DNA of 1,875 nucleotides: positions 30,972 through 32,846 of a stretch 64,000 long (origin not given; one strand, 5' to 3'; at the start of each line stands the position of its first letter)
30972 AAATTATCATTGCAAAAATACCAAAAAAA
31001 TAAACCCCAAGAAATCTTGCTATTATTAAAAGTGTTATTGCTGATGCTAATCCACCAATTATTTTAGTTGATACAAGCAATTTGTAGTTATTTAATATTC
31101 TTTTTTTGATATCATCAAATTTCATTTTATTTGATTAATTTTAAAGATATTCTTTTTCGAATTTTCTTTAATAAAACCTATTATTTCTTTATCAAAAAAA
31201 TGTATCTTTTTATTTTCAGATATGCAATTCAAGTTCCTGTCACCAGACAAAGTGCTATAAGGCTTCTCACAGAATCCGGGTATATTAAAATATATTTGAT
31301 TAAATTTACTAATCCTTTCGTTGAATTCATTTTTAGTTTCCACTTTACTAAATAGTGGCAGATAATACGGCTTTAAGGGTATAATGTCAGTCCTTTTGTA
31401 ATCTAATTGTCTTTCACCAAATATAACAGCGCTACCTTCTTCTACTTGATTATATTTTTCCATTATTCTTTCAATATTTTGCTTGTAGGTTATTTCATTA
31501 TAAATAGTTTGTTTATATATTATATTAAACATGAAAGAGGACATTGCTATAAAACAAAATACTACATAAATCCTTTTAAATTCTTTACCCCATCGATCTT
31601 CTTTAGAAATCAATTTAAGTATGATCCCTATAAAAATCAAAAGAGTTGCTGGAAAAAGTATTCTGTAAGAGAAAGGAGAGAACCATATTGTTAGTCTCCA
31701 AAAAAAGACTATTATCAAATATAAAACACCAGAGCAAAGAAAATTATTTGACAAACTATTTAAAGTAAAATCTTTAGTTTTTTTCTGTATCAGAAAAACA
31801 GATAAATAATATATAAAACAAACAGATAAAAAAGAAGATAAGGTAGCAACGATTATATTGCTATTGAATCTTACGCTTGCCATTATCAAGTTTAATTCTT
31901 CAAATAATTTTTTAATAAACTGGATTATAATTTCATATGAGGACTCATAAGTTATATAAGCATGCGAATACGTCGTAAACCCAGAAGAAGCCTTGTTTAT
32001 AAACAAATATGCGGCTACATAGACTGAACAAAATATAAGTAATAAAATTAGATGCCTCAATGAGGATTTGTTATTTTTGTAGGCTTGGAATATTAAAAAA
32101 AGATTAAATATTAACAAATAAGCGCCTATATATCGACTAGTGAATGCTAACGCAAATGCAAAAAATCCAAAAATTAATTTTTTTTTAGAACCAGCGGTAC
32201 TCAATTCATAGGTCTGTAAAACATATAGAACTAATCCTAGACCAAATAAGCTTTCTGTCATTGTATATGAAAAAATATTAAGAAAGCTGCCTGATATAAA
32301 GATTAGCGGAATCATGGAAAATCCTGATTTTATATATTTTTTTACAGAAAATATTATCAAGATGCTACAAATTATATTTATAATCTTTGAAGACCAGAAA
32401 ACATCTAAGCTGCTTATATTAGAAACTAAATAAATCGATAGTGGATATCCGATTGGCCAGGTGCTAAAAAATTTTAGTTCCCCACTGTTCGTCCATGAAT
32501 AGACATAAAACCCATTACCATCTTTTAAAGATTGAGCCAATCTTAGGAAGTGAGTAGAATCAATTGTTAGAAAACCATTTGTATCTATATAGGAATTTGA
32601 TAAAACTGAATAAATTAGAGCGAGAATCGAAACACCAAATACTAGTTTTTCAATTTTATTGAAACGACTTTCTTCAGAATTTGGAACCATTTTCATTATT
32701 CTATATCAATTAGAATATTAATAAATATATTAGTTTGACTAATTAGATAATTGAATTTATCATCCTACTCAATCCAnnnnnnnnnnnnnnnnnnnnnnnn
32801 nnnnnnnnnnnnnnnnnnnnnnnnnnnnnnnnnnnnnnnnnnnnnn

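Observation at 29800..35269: Divergent lipid-linked glycan modification module (Wzx flippase, GT-C transferase, GtrA, SDR epimerase, aldolase-like fusion protein) lacking a GT2 polyprenyl-phosphate sugar synthase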

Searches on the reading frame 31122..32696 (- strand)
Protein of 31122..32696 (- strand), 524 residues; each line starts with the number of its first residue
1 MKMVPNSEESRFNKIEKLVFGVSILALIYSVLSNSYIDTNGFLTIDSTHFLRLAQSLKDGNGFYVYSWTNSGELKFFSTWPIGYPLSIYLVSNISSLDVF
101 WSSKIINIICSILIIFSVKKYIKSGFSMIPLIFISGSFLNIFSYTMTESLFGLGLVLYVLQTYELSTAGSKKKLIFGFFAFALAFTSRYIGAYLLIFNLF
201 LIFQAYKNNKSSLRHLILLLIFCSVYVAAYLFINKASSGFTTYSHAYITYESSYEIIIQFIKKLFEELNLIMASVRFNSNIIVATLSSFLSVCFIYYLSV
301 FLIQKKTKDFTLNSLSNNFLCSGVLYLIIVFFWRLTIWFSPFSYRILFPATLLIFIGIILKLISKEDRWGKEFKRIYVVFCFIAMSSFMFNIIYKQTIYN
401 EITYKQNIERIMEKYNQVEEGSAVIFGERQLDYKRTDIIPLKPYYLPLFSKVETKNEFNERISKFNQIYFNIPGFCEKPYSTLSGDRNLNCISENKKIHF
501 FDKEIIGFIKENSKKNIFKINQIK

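Call 3: search_protein_families(library=pfam, proteins=[window:31122-32696:-], max_evalue=0.01)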
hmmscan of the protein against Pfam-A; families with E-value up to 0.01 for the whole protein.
window:31122-32696:- (524 aa): 0 families

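Call 4: search_protein_families(library=ncbifam, proteins=[window:31122-32696:-], max_evalue=0.01)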
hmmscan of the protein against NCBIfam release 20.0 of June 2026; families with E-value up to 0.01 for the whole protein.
window:31122-32696:- (524 aa): 0 families

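Call 7: find_homologous_proteins(query=window:31122-32696:-)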
Query window:31122-32696:- (524 aa): 19 proteins with E <= 0.001 among 8000 candidates.
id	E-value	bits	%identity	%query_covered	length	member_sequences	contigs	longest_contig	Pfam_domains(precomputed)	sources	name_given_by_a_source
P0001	0.0e+0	1127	100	100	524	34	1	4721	-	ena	-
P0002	1.2e-248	844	74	100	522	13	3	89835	-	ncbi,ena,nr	ncbi:MAG: hypothetical protein VX343_03710 [Thermodesulfobacteriota bacterium]|nr:hypothetical prote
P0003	2.5e-213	728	64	100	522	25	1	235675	-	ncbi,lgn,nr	ncbi:MAG: hypothetical protein VYB18_02610 [Thermodesulfobacteriota bacterium]|nr:hypothetical prote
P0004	1.2e-211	722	64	100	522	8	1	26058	-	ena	-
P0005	1.7e-209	715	63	100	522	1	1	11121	-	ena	-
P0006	5.2e-178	611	56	98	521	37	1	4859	-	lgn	-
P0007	1.1e-170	587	54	98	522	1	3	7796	-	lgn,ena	-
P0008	4.1e-170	585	53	100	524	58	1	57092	-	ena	-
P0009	2.5e-168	579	53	97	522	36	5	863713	-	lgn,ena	-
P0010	1.7e-166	573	53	100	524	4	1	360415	-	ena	-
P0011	2.3e-162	560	50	100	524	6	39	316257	-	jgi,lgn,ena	-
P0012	1.1e-158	547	51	98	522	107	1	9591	-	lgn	-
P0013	2.2e-158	546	50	100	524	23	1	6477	-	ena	-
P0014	5.7e-80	288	57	47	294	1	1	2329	-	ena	-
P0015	5.9e-39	153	29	88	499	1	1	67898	-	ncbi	-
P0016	2.5e-37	147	28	85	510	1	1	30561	-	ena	-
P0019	3.7e-13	67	23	79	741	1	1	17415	-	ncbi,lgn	-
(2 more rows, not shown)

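Call 9: find_encoding_contigs(protein=P0009, flank=10000, max_places=2)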
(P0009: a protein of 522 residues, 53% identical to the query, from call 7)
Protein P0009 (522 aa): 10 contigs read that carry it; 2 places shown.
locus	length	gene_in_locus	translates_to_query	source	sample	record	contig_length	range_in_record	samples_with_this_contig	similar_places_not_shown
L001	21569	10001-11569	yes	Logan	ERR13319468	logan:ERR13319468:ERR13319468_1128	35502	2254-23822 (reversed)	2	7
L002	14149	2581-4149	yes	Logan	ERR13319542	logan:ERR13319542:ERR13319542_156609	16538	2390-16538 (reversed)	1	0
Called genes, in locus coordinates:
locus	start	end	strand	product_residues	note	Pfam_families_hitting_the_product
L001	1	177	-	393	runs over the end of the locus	PF00155:Aminotran_1_2, PF00266:Aminotran_5 (weak), PF01053:Cys_Met_Meta_PP (weak)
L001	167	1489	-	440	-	PF00202:Aminotran_3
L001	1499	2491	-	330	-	PF04055:Radical_SAM, PF06968:BATS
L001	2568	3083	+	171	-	-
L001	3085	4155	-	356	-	PF04055:Radical_SAM, PF19288:CofH_C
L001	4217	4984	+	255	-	-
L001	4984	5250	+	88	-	PF00381:PTS-HPr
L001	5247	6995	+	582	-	PF05524:PEP-utilisers_N, PF00391:PEP-utilizers, PF02896:PEP-utilizers_C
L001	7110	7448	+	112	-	PF04134:DCC1-like (weak)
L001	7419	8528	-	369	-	PF00596:Aldolase_II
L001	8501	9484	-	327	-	PF00106:adh_short, PF01073:3Beta_HSD, PF01370:Epimerase, PF02719:Polysacc_synt_2, PF04321:RmlD_sub_bind, PF07993:NAD_binding_4 (weak), PF16363:GDP_Man_Dehyd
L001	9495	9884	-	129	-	PF04138:GtrA_DPMS_TM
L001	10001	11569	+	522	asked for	-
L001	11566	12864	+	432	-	PF01943:Polysacc_synt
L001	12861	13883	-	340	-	PF00248:Aldo_ket_red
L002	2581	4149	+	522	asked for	-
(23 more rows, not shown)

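Call 10: find_encoding_contigs(protein=P0015, flank=10000, max_places=2)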
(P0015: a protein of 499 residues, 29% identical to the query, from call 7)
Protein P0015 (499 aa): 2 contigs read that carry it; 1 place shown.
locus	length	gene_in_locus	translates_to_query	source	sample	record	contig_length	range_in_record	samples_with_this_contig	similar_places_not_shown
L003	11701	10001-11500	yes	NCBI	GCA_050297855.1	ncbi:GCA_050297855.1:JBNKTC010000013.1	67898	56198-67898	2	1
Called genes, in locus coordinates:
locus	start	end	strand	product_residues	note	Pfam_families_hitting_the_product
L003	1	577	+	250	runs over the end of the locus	PF00535:Glycos_transf_2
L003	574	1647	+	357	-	-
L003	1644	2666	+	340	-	PF00288:GHMP_kinases_N, PF08544:GHMP_kinases_C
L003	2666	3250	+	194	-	PF13580:SIS_2, PF01380:SIS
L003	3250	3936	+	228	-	PF00483:NTP_transferase, PF12804:NTP_transf_3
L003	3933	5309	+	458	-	PF04932:Wzy_C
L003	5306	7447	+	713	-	PF13439:Glyco_transf_4, PF13579:Glyco_trans_4_4 (faint), PF20706:GT4-conflict (faint), PF00534:Glycos_transf_1, PF13692:Glyco_trans_1_4, PF13439:Glyco_transf_4, PF00534:Glycos_transf_1, PF13692:Glyco_trans_1_4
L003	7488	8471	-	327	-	PF07611:DUF1574, PF27429:LB_356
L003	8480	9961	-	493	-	PF03062:MBOAT, PF13813:MBOAT_2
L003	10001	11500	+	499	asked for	-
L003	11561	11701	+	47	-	?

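Call 31: predict_structure(alignment_id=A2)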
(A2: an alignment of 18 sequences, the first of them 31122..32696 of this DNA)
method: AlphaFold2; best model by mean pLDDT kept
length: 524 residues; sequences in the alignment: 18
mean_pLDDT: 86.7   pTM: 0.89
mean pLDDT of the five models: 86.7, 85.8, 84.4, 84.0, 83.0
residues with pLDDT >= 90: 270; 70-90: 200; 50-70: 48; < 50: 6
segments of 3 or more residues with pLDDT < 50: 1-5
pLDDT, mean of each block of 10 residues (from residue 1): 49 85 96 91 83 94 84 80 93 95 96 95 88 90 89 97 90 96 93 96 91 93 96 87 71 88 85 69 84 90 92 96 96 84 81 96 85 88 92 85 91 92 90 91 75 88 91 74 63 63 86 85 61
secondary structure, 60 per line:
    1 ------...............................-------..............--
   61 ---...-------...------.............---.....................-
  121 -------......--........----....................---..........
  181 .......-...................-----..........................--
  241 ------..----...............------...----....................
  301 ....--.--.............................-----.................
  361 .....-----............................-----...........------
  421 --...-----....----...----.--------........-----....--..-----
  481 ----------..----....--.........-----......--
elements in order: H7-37 H45-58 E64-66 E74-76 H83-95 H99-119 H128-133 H136-143 H148-167 H171-187 H189-207 H213-238 H253-267 H281-304 H310-336 H344-364 H371-398 H404-414 E423-425 H431-434 E439-441 H455-462 E468-471 H503-511 E517-519

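Call 56: search_solved_structures(query=A2, max_evalue=10, show_alignments=2)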
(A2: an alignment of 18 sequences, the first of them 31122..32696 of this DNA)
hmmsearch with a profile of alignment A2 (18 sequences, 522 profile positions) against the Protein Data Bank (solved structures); distinct sequences matched with E-value up to 10: 0.

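Call 65: search_protein_representatives(alignment_id=A2)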
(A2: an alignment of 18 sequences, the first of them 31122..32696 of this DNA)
Query: 18 sequences, 522 profile positions. Proteins with E-value up to 0.001 (for the whole library): 3237; up to 1e-10: 961; up to 1e-30: 421. The best 150 are listed.
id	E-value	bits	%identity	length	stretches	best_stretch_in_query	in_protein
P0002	2.8e-223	758.8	-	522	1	1-522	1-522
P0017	4.7e-157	540.3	-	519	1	3-521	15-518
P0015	1.5e-156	538.7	-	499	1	1-519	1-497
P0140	1.4e-150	519.0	-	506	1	3-519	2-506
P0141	1.7e-125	436.1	-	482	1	26-519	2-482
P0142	1.3e-119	416.7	-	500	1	13-501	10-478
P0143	7.3e-119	414.3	-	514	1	14-519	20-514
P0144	1.6e-118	413.2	-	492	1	26-519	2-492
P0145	2.0e-117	409.6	-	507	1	10-519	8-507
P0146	6.2e-116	404.6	-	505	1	12-473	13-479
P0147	2.9e-115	402.4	-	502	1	13-473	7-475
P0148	1.6e-112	393.4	-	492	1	15-518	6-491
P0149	6.9e-111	388.0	-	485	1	12-471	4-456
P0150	6.1e-110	384.9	-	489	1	15-519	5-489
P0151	5.7e-109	381.7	-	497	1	19-472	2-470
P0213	2.2e-87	310.4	-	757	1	3-519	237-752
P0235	9.7e-79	281.9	-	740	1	5-469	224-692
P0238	2.4e-78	280.6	-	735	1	5-473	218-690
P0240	3.0e-78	280.3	-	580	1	10-478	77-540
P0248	7.8e-76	272.3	-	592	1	10-450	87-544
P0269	2.1e-72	261.0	-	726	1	11-471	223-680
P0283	1.9e-68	247.9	-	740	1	11-470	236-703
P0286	2.6e-67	244.2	-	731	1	14-471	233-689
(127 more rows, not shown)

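Call 66: search_protein_families(library=pfam, proteins=[P0213, P0235, P0238, P0269, P0283, P0286, P0240, P0248, P0140, P0143], max_evalue=0.01)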
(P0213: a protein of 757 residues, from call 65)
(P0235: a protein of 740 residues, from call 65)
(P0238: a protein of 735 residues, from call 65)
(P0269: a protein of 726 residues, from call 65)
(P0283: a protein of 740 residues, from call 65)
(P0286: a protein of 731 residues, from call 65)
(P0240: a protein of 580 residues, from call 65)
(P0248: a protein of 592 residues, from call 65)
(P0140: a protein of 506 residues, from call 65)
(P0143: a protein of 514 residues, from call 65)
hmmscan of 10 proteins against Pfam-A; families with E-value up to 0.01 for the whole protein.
P0213 (757 aa): 0 families

P0235 (740 aa): 0 families

P0238 (735 aa): 0 families

P0269 (726 aa): 1 family
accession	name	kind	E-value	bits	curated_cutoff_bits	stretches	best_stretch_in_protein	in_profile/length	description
PF13231.12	PMT_2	-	0.0092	16.6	26.1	1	296-412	14-131/160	Dolichyl-phosphate-mannose-protein mannosyltransferase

P0283 (740 aa): 1 family
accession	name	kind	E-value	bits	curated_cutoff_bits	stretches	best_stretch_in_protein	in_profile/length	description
PF20176.3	DUF6541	-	0.0054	15.5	29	0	294-568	152-410/646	Family of unknown function (DUF6541)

P0286 (731 aa): 2 families
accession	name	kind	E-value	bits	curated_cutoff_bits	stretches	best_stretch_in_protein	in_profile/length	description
PF13231.12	PMT_2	-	2.5e-07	31.5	26.1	1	295-422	3-133/160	Dolichyl-phosphate-mannose-protein mannosyltransferase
PF20176.3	DUF6541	-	0.00064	18.6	29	1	289-554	154-414/646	Family of unknown function (DUF6541)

P0240 (580 aa): 0 families

P0248 (592 aa): 0 families

P0140 (506 aa): 0 families

P0143 (514 aa): 1 family
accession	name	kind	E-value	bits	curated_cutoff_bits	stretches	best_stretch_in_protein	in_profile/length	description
PF11036.13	YqgB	-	0.0053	16.9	24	0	129-151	17-39/43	Virulence promoting factor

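Call 67: find_encoding_contigs(protein=P0016, flank=10000, max_places=1)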
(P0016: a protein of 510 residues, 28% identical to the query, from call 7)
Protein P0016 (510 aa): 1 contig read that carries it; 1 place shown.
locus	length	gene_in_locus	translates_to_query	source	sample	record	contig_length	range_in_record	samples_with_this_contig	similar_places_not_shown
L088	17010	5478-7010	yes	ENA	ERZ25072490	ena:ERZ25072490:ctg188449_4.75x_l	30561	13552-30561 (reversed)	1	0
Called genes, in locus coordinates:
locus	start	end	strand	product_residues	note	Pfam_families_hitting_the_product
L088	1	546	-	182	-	?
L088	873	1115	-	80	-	PF01541:GIY-YIG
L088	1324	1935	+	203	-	PF06080:DUF938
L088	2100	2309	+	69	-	-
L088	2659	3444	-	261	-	PF13489:Methyltransf_23, PF08241:Methyltransf_11, PF13649:Methyltransf_25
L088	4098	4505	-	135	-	PF04134:DCC1-like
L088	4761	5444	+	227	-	-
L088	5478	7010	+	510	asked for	-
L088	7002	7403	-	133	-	PF04970:LRAT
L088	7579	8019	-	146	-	-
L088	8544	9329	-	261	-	-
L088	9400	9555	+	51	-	-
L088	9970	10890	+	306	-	PF01522:Polysacc_deac_1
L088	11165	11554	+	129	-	PF01451:LMWPc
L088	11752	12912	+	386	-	PF02563:Poly_export, PF22461:SLBB_2, PF10531:SLBB, PF22461:SLBB_2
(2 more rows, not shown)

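Call 68: find_encoding_contigs(protein=P0019, flank=10000, max_places=1)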
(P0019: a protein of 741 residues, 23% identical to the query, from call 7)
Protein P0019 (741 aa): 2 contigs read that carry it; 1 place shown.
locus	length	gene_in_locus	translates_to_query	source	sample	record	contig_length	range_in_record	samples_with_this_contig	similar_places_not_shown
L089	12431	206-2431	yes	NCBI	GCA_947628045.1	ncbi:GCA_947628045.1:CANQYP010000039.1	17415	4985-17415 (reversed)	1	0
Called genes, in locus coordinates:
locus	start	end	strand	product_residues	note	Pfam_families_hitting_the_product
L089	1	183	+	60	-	?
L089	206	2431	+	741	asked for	-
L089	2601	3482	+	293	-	PF00497:SBP_bac_3, PF10613:Lig_chan-Glu_bd (faint)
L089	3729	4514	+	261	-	PF00528:BPD_transp_1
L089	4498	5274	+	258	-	PF02463:SMC_N (weak), PF00005:ABC_tran, PF13304:AAA_21 (weak)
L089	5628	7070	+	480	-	PF01546:Peptidase_M20 (weak), PF07687:M20_dimer (faint)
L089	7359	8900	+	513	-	PF01676:Metalloenzyme, PF06415:iPGM_N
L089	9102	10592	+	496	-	PF00089:Trypsin, PF13365:Trypsin_2, PF00595:PDZ (weak), PF13180:PDZ_2, PF17820:PDZ_6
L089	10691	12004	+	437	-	PF03952:Enolase_N, PF00113:Enolase_C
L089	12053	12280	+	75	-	PF03840:SecG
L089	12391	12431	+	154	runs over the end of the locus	PF01668:SmpB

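Call 81: find_related_loci(query=A2, collection=metagenome_contigs, flank=8000)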
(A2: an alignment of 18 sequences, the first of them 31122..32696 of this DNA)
Query A2 (524 aa) in metagenome_contigs; peptide patterns used: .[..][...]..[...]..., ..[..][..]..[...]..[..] (x = any residue, [..] = any of these).
272 stretches matched a pattern; 95 encode a relative of the query (tblastn E <= 1e-3); the best 80 are kept; 80 distinct loci.
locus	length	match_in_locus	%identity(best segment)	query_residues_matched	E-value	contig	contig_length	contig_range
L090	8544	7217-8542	99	1-442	0e+0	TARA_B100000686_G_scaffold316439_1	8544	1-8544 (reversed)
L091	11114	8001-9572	74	1-524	0e+0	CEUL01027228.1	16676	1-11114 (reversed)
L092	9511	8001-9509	73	1-503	0e+0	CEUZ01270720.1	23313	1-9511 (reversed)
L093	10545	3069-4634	65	3-524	0e+0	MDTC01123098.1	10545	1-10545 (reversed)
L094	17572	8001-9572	64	1-524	0e+0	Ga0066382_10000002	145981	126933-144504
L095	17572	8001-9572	64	1-524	0e+0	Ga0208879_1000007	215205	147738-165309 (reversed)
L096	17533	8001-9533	56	13-524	0e+0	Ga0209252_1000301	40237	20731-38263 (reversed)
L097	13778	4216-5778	52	1-524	7e-175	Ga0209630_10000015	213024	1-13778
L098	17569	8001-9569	51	2-524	3e-170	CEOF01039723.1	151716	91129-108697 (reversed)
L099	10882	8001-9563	50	1-524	9e-166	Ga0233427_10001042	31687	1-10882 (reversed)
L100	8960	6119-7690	49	1-524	1e-163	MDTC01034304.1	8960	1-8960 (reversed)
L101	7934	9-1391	51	64-524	7e-150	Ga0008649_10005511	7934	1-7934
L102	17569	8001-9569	51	2-524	2e-169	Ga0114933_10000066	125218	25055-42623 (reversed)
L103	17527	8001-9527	53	16-524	2e-173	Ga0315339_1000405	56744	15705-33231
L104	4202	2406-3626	47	1-413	6e-108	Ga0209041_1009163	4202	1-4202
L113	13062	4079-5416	33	30-473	1e-47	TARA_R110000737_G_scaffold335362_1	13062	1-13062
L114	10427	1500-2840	31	30-473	2e-45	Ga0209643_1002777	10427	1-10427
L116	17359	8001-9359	33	25-466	3e-43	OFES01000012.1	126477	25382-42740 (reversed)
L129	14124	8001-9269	30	30-463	5e-37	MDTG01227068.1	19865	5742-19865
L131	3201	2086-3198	32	27-392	2e-36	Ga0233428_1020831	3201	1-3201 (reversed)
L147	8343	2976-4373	27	14-477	3e-29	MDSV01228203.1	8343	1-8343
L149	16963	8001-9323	29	30-462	1e-28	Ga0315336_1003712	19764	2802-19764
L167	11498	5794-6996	26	30-428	5e-20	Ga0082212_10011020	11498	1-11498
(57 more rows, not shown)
